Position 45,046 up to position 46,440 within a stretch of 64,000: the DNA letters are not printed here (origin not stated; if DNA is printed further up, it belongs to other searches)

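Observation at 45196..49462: Fom1/Fom2/FomC-like phosphonate cassette (predicted cytidylylated 2-hydroxyethylphosphonate) inside a Wzx/Wzy glycan locus, without antibiotic-tailoring genes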

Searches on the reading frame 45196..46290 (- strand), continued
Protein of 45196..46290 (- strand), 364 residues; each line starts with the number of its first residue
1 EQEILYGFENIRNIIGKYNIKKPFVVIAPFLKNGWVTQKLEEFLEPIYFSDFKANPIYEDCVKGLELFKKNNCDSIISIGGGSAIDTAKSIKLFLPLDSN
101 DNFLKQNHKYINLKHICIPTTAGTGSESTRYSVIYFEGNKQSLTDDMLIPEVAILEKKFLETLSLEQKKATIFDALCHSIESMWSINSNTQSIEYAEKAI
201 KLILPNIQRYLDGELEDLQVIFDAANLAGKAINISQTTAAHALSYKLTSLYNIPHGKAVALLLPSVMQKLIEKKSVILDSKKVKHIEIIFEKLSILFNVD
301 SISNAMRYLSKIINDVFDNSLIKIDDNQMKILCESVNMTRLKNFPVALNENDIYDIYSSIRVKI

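Call 60: search_protein_families(library=pfam, proteins=[P0244, P0248, P0252, P0255, P0259, P0263, P0290, P0298, P0284, P0246], max_evalue=0.00001)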
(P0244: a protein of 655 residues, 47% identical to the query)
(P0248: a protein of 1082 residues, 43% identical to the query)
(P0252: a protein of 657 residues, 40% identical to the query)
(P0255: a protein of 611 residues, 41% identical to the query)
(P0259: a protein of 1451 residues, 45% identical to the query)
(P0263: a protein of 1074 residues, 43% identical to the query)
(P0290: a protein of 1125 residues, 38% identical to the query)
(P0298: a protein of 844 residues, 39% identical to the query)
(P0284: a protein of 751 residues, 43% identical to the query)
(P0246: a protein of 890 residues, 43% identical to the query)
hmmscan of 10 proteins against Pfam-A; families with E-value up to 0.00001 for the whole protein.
P0244 (655 aa): 4 families
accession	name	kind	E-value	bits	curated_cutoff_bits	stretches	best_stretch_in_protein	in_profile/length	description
PF04991.19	LicD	-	2.7e-39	136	22.6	1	413-632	3-227/227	LicD family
PF00465.25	Fe-ADH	-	4.5e-34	117.9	31.3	1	7-165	3-168/168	Iron-containing alcohol dehydrogenase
PF25137.1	ADH_Fe_C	-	4.3e-22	79.2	27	1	178-368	3-193/194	Fe-containing alcohol dehydrogenase family, C-terminal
PF13685.12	Fe-ADH_2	-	6.6e-06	26.6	28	0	16-99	8-93/149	Iron-containing alcohol dehydrogenase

P0248 (1082 aa): 5 families
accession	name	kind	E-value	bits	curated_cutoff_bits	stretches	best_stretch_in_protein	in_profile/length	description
PF04464.20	Glyphos_transf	-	7.7e-87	292.1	22.1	1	414-773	8-353/367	CDP-Glycerol:Poly(glycerophosphate) glycerophosphotransferase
PF00465.25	Fe-ADH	-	1.7e-35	122.5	31.3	1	7-157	10-167/168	Iron-containing alcohol dehydrogenase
PF25137.1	ADH_Fe_C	-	4e-24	85.8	27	1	171-320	3-149/194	Fe-containing alcohol dehydrogenase family, C-terminal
PF01973.23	MptE-like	-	1.6e-12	48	34.6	1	840-988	12-167/171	6-hydroxymethylpterin diphosphokinase MptE-like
PF13685.12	Fe-ADH_2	-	1e-08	35.7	28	1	11-162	10-146/149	Iron-containing alcohol dehydrogenase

P0252 (657 aa): 4 families
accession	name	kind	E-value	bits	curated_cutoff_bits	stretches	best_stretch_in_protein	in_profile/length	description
PF04991.19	LicD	-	7e-38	131.4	22.6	1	402-627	1-227/227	LicD family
PF00465.25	Fe-ADH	-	1.5e-36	126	31.3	1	15-173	3-167/168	Iron-containing alcohol dehydrogenase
PF25137.1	ADH_Fe_C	-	6.9e-20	72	27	1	187-375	3-190/194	Fe-containing alcohol dehydrogenase family, C-terminal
PF13685.12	Fe-ADH_2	-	3.1e-06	27.7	28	0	19-108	3-93/149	Iron-containing alcohol dehydrogenase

P0255 (611 aa): 3 families
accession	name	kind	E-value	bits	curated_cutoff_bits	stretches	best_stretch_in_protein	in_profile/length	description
PF00465.25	Fe-ADH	-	3e-36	125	31.3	1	4-162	3-168/168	Iron-containing alcohol dehydrogenase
PF25137.1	ADH_Fe_C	-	7.1e-21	75.2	27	1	175-362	3-192/194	Fe-containing alcohol dehydrogenase family, C-terminal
PF13685.12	Fe-ADH_2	-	1.7e-08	35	28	1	9-101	4-98/149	Iron-containing alcohol dehydrogenase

P0259 (1451 aa): 5 families
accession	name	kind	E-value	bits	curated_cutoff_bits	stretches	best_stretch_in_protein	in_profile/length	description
PF04464.20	Glyphos_transf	-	1.5e-89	301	22.1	1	783-1163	5-364/367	CDP-Glycerol:Poly(glycerophosphate) glycerophosphotransferase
PF00465.25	Fe-ADH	-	8.1e-36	123.6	31.3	1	10-167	3-168/168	Iron-containing alcohol dehydrogenase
PF25137.1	ADH_Fe_C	-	1e-28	100.8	27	1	181-370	4-191/194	Fe-containing alcohol dehydrogenase family, C-terminal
PF01973.23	MptE-like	-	1.1e-12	48.5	34.6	1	1214-1365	9-167/171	6-hydroxymethylpterin diphosphokinase MptE-like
PF13685.12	Fe-ADH_2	-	3.6e-06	27.5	28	0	19-102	8-94/149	Iron-containing alcohol dehydrogenase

P0263 (1074 aa): 4 families
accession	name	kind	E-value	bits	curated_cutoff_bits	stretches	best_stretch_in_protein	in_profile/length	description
PF04464.20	Glyphos_transf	-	1.6e-103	347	22.1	1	417-795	7-366/367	CDP-Glycerol:Poly(glycerophosphate) glycerophosphotransferase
PF04991.19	LicD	-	8.6e-43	147.5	22.6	1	830-1051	1-227/227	LicD family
PF00465.25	Fe-ADH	-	9e-34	116.9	31.3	1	11-159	12-168/168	Iron-containing alcohol dehydrogenase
PF25137.1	ADH_Fe_C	-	3.5e-21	76.2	27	1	172-328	3-150/194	Fe-containing alcohol dehydrogenase family, C-terminal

P0290 (1125 aa): 5 families
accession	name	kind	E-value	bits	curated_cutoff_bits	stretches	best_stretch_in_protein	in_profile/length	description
PF04991.19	LicD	-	6.6e-39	134.8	22.6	1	609-831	1-227/227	LicD family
PF00465.25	Fe-ADH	-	6.3e-38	130.4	31.3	1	11-169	3-168/168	Iron-containing alcohol dehydrogenase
PF25137.1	ADH_Fe_C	-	3.9e-21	76.1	27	1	182-368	3-191/194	Fe-containing alcohol dehydrogenase family, C-terminal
PF13685.12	Fe-ADH_2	-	3.7e-08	33.9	28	1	18-173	6-146/149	Iron-containing alcohol dehydrogenase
PF01973.23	MptE-like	-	4.1e-06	27.1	34.6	0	924-1071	16-168/171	6-hydroxymethylpterin diphosphokinase MptE-like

P0298 (844 aa): 4 families
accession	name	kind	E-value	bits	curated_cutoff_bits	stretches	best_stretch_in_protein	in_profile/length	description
PF04991.19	LicD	-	1.7e-42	146.5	22.6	1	582-804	1-227/227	LicD family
PF00465.25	Fe-ADH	-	2.7e-37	128.4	31.3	1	9-168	2-168/168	Iron-containing alcohol dehydrogenase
PF25137.1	ADH_Fe_C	-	1e-19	71.5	27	1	180-368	2-192/194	Fe-containing alcohol dehydrogenase family, C-terminal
PF13685.12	Fe-ADH_2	-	1.1e-06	29.1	28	1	19-107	8-98/149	Iron-containing alcohol dehydrogenase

P0284 (751 aa): 7 families
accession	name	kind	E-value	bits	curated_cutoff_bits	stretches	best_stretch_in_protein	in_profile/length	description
PF00465.25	Fe-ADH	-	2.8e-37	128.3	31.3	1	381-539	5-168/168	Iron-containing alcohol dehydrogenase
PF25137.1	ADH_Fe_C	-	3.4e-20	73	27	1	552-746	3-193/194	Fe-containing alcohol dehydrogenase family, C-terminal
PF01467.32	CTP_transf_like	-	9.5e-14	52.2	21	1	251-345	7-102/133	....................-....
PF12804.13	NTP_transf_3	-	2.5e-10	41.2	27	1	3-122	1-110/160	MobA-like NTP transferase domain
PF13685.12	Fe-ADH_2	-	1.2e-09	38.8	28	1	390-546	10-149/149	Iron-containing alcohol dehydrogenase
PF00483.29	NTP_transferase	-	3e-09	37.3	21.2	1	2-124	1-126/245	Nucleotidyl transferase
PF20202.4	DUF6564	-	1.5e-07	31.8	25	1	31-132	14-121/230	Domain of unknown function (DUF6564)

P0246 (890 aa): 6 families
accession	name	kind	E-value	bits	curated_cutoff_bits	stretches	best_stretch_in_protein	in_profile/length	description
PF04991.19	LicD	-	7.2e-40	137.9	22.6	1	630-855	1-227/227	LicD family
PF00465.25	Fe-ADH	-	9.1e-37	126.7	31.3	1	245-402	3-167/168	Iron-containing alcohol dehydrogenase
PF25137.1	ADH_Fe_C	-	4.3e-20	72.7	27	1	416-603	3-190/194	Fe-containing alcohol dehydrogenase family, C-terminal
PF12804.13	NTP_transf_3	-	1.8e-08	35.2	27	1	3-123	1-110/160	MobA-like NTP transferase domain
PF13685.12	Fe-ADH_2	-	1.9e-07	31.6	28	1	249-337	3-93/149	Iron-containing alcohol dehydrogenase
PF00483.29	NTP_transferase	-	9.4e-07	29.1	21.2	1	2-142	1-146/245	Nucleotidyl transferase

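Call 64: find_related_loci(query=A2, collection=metagenome_contigs, flank=8000)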
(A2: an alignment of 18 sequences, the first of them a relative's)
Query A2 (375 aa) in metagenome_contigs; peptide patterns used: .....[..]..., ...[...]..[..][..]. (x = any residue, [..] = any of these).
600 stretches matched a pattern (row limit reached: there are more); 594 encode a relative of the query (tblastn E <= 1e-3); the best 80 are kept; 80 distinct loci.
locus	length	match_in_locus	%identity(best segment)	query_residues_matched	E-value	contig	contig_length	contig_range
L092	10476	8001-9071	54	7-361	8e-121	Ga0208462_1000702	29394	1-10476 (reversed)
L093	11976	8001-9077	49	4-359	2e-115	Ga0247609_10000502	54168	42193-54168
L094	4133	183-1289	49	4-361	3e-113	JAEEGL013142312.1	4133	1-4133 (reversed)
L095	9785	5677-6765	42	1-359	2e-109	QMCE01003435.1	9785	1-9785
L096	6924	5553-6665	47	4-359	5e-109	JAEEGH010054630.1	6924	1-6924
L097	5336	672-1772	47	4-359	6e-109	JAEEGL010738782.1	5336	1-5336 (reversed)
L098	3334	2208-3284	47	8-359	3e-111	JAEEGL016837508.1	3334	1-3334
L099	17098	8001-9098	48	4-359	7e-109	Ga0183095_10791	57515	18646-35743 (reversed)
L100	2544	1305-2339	46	4-359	1e-111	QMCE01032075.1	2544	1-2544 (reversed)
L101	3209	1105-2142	48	24-359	2e-109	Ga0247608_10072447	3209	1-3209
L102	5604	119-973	44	45-359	8e-85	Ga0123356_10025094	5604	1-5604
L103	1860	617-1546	40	11-359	2e-81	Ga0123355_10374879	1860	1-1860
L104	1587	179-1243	38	12-353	6e-75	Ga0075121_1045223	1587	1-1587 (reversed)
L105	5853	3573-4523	42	52-358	1e-68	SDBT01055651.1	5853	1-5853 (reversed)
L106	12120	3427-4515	39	11-360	6e-67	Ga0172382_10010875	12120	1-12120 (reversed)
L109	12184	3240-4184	40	52-358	2e-61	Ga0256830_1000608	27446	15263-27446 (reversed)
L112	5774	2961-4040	36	11-359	1e-52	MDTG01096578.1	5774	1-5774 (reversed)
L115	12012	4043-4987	32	25-358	3e-40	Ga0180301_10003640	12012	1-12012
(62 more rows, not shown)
